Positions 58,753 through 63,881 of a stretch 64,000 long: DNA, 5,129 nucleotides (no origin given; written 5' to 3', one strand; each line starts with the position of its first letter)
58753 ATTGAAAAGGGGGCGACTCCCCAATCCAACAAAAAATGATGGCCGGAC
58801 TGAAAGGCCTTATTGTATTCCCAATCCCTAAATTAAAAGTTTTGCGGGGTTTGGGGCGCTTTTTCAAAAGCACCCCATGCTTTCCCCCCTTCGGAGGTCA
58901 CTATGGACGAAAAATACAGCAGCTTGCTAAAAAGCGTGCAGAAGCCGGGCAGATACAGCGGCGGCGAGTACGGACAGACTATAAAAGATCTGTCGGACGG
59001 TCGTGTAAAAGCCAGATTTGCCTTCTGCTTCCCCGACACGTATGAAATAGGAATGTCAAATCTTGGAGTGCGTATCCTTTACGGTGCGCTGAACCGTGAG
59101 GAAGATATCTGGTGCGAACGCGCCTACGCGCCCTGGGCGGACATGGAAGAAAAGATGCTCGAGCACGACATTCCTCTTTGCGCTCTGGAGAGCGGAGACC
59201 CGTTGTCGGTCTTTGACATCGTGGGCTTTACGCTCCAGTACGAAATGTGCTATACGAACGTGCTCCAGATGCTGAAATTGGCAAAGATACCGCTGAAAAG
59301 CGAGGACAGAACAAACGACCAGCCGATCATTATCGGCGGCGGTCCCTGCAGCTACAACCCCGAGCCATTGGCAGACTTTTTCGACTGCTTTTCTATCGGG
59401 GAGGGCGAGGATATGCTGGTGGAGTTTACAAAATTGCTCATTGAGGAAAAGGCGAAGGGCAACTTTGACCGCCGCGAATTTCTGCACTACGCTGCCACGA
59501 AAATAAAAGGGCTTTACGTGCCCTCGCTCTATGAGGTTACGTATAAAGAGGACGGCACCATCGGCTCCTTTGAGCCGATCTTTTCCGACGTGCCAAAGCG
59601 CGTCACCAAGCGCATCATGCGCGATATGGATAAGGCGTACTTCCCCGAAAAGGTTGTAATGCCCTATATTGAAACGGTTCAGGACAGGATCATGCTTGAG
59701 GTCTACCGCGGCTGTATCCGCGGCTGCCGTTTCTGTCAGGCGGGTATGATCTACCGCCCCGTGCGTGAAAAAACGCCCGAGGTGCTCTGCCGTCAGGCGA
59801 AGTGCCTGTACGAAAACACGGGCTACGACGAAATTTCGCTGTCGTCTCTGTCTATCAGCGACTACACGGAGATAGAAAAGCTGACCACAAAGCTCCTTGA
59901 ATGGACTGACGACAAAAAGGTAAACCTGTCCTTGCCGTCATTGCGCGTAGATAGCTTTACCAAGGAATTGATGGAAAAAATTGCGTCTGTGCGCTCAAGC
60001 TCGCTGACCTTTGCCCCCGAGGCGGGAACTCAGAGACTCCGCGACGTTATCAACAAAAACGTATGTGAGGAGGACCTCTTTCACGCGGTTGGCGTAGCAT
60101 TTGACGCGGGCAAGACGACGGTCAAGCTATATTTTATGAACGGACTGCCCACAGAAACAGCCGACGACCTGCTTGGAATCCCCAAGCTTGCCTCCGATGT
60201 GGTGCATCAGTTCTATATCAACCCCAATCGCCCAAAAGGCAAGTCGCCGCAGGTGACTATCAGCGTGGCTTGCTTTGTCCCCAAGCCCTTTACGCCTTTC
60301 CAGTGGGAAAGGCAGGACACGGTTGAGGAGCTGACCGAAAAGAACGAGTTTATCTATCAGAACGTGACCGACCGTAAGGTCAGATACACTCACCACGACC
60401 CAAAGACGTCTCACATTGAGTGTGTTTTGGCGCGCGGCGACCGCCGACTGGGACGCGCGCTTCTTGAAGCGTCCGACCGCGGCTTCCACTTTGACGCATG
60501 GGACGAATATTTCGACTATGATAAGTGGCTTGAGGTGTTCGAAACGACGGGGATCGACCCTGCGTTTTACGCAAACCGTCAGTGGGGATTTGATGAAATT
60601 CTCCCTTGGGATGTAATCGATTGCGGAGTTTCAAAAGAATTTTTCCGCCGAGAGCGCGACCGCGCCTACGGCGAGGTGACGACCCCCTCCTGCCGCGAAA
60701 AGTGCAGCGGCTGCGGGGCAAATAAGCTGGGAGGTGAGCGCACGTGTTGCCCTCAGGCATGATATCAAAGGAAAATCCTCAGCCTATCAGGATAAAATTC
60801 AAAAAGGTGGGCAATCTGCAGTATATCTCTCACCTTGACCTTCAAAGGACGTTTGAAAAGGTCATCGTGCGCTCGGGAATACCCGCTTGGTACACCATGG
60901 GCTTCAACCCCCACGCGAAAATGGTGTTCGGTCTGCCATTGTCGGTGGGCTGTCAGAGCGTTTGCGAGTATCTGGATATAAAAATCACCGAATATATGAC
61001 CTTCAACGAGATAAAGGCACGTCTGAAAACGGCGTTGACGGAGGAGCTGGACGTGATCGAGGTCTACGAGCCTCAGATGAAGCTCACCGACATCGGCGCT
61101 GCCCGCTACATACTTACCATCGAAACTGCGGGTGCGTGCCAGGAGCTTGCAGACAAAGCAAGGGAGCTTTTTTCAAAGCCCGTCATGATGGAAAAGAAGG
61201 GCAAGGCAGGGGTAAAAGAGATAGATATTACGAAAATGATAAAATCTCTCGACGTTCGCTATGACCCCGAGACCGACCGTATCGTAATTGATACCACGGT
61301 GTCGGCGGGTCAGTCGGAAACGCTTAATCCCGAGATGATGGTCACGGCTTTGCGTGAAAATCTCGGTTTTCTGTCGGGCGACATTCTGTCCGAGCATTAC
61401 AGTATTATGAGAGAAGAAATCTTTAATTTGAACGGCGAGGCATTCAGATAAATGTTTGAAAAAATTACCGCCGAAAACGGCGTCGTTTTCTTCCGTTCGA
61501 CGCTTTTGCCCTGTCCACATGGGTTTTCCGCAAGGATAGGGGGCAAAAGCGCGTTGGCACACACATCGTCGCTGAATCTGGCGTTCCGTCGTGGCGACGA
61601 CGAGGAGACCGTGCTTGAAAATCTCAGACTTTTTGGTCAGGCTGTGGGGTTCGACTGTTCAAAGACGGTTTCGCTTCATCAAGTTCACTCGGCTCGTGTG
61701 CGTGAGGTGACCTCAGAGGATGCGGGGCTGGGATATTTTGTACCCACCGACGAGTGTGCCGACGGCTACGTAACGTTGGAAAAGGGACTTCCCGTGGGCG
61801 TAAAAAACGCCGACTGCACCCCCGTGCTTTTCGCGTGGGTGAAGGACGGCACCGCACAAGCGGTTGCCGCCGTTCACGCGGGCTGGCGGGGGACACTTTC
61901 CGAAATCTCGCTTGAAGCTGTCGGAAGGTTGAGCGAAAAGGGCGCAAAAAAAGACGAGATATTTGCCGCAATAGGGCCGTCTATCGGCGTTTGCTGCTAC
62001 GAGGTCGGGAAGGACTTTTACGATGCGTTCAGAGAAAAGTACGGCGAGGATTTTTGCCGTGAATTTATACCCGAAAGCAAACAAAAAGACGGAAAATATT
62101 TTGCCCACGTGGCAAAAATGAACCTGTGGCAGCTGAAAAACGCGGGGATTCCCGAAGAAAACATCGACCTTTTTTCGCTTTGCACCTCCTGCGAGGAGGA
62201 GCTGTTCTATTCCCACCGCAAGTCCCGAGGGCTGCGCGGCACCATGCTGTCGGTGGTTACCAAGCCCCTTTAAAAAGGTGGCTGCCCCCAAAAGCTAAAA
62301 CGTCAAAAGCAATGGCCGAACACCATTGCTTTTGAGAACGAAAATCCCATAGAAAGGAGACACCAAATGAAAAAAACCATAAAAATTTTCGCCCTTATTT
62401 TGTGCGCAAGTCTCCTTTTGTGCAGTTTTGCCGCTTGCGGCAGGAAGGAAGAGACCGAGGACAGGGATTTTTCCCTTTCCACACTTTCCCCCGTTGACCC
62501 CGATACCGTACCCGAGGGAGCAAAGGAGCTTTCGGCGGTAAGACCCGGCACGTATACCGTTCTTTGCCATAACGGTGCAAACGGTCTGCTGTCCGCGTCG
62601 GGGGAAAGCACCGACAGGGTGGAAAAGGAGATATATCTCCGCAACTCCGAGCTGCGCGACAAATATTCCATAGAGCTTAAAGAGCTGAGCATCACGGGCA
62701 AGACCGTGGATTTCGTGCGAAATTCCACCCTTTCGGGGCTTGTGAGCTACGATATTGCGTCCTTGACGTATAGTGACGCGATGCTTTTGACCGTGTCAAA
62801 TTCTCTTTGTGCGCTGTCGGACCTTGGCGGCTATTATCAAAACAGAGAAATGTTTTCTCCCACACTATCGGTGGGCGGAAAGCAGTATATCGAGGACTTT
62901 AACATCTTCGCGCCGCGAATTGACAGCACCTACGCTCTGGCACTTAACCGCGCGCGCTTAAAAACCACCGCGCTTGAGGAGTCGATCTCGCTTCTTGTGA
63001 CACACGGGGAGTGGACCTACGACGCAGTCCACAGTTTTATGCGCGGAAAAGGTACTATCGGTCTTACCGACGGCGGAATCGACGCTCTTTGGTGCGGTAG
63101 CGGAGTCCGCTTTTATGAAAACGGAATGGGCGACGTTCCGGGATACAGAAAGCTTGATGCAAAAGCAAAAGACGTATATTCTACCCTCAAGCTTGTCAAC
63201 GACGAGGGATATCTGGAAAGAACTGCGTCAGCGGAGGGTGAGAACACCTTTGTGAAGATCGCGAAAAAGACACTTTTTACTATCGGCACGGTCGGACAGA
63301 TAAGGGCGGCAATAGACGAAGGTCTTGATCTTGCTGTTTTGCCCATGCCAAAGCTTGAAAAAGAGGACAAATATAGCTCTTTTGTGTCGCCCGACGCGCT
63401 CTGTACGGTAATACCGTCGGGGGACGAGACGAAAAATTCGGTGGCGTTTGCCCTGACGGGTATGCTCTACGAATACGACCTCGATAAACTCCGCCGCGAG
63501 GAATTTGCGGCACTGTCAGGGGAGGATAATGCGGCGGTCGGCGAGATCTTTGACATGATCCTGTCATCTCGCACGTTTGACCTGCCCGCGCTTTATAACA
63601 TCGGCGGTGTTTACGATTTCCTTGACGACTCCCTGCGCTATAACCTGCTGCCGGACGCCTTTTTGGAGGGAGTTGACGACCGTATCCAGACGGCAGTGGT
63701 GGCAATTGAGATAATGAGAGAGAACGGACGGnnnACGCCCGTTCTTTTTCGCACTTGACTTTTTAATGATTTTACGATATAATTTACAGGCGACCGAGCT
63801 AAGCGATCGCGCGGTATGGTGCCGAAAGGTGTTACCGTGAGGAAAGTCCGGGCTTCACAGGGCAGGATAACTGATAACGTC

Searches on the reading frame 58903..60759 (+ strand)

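Call 70: search_protein_families(library=ncbifam, proteins=[window:58903-60759:+], max_evalue=0.00001)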
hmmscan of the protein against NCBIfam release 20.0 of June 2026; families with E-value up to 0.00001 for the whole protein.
window:58903-60759:+ (619 aa): 7 families
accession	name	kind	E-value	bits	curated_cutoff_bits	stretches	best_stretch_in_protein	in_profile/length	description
TIGR03960.1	rSAM_fuse_unch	hypoth_equivalog_domain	5.9e-275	913.5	462.3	1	8-612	3-603/605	TIGR03960 family B12-binding radical SAM protein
TIGR04014.1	B12_SAM_MJ_0865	equivalog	1.4e-13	50.5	360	1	263-433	161-336/434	methyl-coenzyme M reductase glutamine C-methyltransferase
TIGR04013.1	B12_SAM_MJ_1487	hypoth_equivalog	7.5e-12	44.8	251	1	252-435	141-335/382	TIGR04013 family B12-binding domain/radical SAM domain-containing protein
NF050148.1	rSAM_ApyD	equivalog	1.1e-09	37.2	750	1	239-422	176-355/645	RiPP biosynthesis radical SAM protein ApyD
TIGR04190.1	B12_SAM_Ta0216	equivalog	1.6e-08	33.6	500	1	248-437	204-398/554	TIGR04190 family B12-binding domain/radical SAM domain protein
TIGR01579.1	MiaB-like-C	equivalog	3.4e-08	33.2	357.05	1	226-364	108-246/416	tRNA (N(6)-L-threonylcarbamoyladenosine(37)-C(2))-methylthiotransferase MtaB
TIGR04385.1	B12_rSAM_cofa1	equivalog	2.3e-06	27.1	450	1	254-420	191-351/438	B12 lower ligand biosynthesis radical SAM protein BzaD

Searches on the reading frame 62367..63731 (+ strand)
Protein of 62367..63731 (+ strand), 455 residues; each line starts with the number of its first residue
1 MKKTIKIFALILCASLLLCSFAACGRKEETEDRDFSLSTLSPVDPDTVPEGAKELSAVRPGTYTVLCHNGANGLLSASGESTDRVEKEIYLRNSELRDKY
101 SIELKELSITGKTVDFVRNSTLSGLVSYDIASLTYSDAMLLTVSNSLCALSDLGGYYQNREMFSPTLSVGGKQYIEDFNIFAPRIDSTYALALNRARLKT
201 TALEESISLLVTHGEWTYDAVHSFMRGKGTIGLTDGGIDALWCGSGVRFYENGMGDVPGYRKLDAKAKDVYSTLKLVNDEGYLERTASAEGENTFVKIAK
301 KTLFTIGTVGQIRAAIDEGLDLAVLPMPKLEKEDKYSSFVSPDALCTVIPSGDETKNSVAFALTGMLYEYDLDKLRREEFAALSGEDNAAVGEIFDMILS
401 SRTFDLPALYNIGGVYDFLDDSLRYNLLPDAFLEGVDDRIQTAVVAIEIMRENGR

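Call 17: list_cluster_members(proteins=[P0001, window:62367-63731:+, window:52550-55093:+, window:27311-29878:-, window:14927-15874:+])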
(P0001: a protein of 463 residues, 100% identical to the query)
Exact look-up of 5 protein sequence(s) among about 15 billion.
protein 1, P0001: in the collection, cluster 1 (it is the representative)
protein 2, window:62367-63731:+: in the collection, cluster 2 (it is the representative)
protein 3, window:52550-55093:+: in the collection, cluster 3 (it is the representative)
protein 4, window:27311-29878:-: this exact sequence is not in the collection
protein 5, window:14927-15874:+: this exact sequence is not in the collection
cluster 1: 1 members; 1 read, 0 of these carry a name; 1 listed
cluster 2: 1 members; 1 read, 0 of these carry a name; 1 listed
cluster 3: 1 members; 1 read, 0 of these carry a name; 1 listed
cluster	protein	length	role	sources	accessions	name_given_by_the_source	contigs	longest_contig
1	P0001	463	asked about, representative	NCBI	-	-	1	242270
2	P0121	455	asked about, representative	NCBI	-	-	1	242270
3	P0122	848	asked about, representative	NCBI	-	-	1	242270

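Call 70: search_protein_families(library=ncbifam, proteins=[window:62367-63731:+], max_evalue=0.00001)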
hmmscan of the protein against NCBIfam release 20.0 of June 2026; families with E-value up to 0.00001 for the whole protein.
window:62367-63731:+ (455 aa): 0 families
